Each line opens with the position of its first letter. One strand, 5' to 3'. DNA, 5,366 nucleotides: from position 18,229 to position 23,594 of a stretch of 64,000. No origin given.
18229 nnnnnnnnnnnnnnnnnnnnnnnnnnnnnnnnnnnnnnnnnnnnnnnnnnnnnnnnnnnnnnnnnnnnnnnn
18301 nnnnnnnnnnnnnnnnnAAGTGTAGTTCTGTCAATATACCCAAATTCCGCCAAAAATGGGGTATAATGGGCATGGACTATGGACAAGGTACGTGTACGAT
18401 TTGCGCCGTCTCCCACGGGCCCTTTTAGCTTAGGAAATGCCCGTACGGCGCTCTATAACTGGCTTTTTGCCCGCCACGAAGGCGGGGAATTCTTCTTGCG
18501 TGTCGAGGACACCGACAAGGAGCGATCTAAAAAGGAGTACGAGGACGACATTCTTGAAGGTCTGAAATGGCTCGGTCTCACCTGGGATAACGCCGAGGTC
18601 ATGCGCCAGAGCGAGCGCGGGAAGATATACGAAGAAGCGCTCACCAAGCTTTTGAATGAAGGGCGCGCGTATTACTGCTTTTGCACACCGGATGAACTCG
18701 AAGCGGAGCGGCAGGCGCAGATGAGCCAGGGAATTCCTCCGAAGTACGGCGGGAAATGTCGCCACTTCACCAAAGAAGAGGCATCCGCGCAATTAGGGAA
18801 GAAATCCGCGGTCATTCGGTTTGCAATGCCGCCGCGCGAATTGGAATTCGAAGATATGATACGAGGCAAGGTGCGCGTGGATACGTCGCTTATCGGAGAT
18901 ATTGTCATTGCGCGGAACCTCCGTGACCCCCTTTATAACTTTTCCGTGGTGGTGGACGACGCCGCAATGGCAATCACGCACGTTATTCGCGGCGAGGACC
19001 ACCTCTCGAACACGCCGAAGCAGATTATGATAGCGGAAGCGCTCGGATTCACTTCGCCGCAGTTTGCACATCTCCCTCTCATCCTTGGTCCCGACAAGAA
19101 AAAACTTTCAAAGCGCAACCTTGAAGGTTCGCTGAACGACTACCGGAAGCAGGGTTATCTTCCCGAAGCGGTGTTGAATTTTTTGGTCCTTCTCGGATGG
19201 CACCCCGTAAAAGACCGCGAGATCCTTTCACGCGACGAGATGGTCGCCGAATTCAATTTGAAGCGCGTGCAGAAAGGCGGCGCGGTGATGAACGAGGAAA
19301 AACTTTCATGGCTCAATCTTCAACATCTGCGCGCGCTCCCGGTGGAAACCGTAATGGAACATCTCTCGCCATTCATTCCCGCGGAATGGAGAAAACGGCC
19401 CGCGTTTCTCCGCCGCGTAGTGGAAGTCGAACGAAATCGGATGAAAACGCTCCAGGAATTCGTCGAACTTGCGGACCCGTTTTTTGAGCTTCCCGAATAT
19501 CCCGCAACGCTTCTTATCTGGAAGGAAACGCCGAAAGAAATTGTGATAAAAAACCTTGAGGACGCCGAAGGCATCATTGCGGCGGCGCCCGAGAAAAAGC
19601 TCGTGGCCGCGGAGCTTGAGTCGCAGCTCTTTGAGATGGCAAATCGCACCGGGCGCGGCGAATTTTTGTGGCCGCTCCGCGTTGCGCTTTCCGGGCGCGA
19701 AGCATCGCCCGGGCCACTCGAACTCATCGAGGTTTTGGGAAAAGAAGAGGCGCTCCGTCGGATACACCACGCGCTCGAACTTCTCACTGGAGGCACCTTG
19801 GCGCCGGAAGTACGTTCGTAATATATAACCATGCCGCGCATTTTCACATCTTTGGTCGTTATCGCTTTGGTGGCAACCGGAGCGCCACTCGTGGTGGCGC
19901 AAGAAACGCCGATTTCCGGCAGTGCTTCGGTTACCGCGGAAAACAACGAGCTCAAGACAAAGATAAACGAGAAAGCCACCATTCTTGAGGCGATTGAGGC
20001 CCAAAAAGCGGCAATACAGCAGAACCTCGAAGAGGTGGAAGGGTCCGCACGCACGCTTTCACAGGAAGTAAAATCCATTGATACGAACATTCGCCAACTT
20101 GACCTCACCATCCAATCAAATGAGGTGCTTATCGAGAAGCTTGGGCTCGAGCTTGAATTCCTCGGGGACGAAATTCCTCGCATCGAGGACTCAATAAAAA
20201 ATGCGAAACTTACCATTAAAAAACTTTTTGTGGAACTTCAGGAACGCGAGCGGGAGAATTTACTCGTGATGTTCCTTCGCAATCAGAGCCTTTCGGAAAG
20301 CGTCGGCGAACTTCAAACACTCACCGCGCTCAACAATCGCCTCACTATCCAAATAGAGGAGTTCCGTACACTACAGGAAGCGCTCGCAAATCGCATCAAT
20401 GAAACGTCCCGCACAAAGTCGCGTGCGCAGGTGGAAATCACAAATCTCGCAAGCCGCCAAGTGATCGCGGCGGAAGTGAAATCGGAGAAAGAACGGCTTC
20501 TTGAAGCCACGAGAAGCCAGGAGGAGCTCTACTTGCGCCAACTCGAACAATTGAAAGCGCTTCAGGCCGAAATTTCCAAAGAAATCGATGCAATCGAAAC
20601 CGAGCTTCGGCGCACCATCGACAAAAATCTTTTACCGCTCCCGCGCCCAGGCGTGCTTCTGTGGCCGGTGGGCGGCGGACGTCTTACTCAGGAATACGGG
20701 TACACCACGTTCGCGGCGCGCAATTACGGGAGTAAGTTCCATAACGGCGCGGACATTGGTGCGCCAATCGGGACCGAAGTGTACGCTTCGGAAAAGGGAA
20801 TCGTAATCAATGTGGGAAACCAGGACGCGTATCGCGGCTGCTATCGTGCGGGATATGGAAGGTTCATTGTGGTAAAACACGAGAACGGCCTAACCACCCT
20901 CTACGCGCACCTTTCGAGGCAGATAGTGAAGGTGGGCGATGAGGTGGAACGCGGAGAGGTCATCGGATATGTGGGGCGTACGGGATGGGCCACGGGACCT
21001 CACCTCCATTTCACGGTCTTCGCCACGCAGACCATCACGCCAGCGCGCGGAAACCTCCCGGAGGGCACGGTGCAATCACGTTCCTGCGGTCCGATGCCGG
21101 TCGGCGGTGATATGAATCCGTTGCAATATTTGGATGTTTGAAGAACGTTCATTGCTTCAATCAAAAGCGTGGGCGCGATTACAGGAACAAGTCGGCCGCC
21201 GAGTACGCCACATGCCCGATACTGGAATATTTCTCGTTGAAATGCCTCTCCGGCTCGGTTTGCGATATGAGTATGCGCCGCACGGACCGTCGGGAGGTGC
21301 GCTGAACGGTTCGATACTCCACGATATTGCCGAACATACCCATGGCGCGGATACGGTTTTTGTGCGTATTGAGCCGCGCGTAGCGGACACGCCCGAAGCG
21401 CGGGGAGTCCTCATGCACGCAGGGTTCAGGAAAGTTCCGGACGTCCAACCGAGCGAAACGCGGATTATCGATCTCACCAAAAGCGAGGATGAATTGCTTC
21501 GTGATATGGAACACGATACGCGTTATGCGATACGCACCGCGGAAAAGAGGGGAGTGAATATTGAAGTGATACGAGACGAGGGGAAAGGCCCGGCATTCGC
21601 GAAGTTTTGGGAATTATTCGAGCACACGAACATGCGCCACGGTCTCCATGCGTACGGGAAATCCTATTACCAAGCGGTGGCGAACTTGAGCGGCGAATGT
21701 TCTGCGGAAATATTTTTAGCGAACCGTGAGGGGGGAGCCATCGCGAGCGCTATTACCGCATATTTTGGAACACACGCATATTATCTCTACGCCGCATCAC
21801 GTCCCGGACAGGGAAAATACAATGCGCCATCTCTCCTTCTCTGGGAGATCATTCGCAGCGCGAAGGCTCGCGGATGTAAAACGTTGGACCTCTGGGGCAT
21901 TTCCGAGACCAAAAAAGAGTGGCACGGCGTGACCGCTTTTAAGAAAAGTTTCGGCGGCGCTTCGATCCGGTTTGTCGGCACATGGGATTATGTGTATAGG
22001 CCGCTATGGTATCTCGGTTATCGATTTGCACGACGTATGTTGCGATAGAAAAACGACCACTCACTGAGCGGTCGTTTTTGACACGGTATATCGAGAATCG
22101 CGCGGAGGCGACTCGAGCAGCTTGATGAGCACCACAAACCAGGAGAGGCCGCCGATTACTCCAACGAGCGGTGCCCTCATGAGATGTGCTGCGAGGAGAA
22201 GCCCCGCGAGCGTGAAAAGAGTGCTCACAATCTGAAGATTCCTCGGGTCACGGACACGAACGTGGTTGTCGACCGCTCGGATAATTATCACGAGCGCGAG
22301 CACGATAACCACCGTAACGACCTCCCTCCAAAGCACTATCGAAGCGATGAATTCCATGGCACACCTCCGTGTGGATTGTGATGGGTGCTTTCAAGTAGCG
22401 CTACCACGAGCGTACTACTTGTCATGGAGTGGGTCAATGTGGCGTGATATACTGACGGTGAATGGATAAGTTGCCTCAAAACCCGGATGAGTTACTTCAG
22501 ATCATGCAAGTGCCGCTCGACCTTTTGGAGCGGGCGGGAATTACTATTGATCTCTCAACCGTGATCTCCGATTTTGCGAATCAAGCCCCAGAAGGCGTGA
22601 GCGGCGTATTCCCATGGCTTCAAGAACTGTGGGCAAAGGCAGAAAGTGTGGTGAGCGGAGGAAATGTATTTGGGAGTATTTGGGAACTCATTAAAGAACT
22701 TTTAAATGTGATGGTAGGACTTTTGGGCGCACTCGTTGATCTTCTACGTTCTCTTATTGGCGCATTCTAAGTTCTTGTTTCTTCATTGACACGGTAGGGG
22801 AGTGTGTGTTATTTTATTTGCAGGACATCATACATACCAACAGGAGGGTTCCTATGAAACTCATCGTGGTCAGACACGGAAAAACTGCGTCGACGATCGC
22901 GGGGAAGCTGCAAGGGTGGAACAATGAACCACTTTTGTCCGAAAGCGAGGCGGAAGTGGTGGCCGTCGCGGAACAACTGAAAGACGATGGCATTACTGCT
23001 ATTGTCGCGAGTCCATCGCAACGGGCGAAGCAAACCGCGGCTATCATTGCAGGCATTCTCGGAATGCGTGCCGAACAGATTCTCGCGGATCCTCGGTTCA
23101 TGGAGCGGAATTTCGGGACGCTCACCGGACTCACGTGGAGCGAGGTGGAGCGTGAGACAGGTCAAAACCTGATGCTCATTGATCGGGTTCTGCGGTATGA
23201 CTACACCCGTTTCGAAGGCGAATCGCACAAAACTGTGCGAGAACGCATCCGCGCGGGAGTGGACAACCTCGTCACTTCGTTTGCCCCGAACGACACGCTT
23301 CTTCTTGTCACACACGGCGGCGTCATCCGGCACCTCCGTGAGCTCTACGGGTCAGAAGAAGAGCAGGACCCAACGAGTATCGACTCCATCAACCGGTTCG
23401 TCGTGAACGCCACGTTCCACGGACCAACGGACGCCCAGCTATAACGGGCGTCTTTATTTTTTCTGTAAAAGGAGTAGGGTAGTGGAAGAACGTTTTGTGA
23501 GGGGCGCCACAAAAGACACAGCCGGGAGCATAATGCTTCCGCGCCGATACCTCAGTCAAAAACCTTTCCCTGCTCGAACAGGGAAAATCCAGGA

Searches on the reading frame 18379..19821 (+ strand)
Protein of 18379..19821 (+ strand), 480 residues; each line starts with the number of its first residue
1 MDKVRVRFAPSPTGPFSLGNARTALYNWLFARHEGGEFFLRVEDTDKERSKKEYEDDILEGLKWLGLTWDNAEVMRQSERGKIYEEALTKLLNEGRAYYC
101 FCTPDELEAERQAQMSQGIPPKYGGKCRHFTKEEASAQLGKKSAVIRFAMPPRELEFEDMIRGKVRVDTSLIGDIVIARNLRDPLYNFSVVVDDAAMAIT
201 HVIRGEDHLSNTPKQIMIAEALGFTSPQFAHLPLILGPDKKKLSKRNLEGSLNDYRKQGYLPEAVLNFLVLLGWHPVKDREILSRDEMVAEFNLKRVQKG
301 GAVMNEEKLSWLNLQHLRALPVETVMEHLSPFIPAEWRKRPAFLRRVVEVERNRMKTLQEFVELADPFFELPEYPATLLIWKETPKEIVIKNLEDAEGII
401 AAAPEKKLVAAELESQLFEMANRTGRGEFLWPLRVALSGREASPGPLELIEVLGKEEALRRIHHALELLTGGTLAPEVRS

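Call 5: search_protein_families(library=pfam, proteins=[window:18379-19821:+], max_evalue=0.01)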
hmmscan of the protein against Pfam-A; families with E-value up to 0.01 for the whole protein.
window:18379-19821:+ (480 aa): 2 families
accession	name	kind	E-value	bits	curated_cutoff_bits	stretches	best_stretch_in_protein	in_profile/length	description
PF00749.27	tRNA-synt_1c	-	2.6e-99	332.5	23.4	1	3-311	1-314/314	tRNA synthetases class I (E and Q), catalytic domain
PF19269.4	Anticodon_2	-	9e-24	84.9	23.6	1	325-466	2-141/141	Anticodon binding domain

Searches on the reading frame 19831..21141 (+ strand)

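Call 5: search_protein_families(library=pfam, proteins=[window:19831-21141:+], max_evalue=0.01)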
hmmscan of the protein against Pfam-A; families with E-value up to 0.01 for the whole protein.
window:19831-21141:+ (436 aa): 2 families
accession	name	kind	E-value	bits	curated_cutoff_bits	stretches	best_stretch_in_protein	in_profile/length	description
PF01551.29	Peptidase_M23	-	2.7e-29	101.6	28.7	1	302-398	1-89/96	Peptidase family M23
PF07889.17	DUF1664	-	0.0099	16.4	34.6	1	31-96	54-119/124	Protein of unknown function (DUF1664)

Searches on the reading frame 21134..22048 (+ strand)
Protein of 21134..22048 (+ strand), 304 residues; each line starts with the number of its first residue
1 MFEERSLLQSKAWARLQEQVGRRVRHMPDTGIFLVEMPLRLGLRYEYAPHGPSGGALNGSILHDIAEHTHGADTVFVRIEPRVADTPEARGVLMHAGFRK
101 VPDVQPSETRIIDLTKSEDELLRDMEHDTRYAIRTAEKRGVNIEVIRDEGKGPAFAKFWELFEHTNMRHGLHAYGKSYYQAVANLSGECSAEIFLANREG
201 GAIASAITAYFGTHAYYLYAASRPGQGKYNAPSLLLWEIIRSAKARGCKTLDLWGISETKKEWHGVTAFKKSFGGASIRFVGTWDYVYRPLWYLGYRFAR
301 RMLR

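Call 5: search_protein_families(library=pfam, proteins=[window:21134-22048:+], max_evalue=0.01)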
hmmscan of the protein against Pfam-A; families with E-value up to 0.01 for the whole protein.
window:21134-22048:+ (304 aa): 2 families
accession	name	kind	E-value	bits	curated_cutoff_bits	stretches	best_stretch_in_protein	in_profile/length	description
PF02388.22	FemAB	-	3.9e-35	121.9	24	2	202-300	307-405/406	FemAB family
PF13480.13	Acetyltransf_6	-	8.6e-15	55.6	22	1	127-258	5-139/143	Acetyltransferase (GNAT) domain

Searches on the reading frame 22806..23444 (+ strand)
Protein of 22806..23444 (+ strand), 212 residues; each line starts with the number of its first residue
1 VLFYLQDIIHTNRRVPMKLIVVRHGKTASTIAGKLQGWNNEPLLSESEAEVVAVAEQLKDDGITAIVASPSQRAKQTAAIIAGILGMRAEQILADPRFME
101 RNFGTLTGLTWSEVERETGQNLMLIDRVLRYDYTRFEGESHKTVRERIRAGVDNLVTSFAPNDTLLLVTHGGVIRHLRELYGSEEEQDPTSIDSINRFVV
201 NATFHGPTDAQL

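Call 12: search_protein_families(library=pfam, proteins=[window:22806-23444:+], max_evalue=0.001)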
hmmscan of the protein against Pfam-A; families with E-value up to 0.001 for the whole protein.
window:22806-23444:+ (212 aa): 1 family
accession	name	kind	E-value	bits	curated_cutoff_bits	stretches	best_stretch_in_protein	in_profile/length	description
PF00300.27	His_Phos_1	-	6.9e-35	120.9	21.7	1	19-179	1-156/194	Histidine phosphatase superfamily (branch 1)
